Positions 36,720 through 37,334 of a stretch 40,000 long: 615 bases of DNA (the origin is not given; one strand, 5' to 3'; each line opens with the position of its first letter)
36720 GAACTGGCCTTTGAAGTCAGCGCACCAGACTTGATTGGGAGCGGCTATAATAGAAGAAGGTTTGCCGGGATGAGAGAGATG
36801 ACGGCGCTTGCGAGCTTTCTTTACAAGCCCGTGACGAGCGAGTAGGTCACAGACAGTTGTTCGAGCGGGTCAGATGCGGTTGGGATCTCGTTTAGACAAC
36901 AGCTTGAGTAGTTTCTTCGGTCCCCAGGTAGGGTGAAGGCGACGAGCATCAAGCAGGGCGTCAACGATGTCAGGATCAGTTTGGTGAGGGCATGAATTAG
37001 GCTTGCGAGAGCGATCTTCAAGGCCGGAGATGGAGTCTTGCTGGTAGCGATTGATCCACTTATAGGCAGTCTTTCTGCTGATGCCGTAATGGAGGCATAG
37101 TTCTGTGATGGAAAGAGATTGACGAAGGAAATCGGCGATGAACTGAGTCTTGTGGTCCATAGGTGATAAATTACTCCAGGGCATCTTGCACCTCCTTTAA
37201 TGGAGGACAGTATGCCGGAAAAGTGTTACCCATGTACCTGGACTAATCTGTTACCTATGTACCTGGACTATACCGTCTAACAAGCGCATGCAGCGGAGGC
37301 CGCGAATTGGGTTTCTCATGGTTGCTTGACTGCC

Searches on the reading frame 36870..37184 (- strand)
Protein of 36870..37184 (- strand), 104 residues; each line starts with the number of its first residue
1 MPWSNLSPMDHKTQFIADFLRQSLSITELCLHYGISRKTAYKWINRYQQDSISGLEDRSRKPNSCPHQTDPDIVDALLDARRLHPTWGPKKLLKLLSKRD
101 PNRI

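Call 56: search_protein_families(library=pfam, proteins=[window:36870-37184:-], max_evalue=0.001)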
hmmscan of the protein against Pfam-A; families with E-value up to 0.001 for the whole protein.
window:36870-37184:- (104 aa): 8 families
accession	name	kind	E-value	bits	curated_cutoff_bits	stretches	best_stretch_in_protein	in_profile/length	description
PF13565.12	HTH_32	-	1.5e-13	51.5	33.7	1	39-99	1-59/73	Homeodomain-like domain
PF13518.12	HTH_28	-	1.2e-12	48.1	25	1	12-62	2-51/52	Helix-turn-helix domain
PF13551.12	HTH_29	-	8.8e-09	35.8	28.1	1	24-63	12-52/64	Winged helix-turn helix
PF13011.12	LZ_Tnp_IS481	-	2.5e-08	34.5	22.2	1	20-82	22-84/85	leucine-zipper of insertion element IS481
PF13384.12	HTH_23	-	3.5e-08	33.5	24.6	1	17-55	11-49/50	Homeodomain-like domain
PF12728.13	HTH_17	-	9.6e-05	23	27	1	24-46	2-24/51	Helix-turn-helix domain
PF01527.26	HTH_Tnp_1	-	0.00051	20.6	24.1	1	12-58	12-57/75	Transposase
PF01710.22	HTH_Tnp_IS630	-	0.00068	20.1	21.3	1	16-64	11-58/119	Transposase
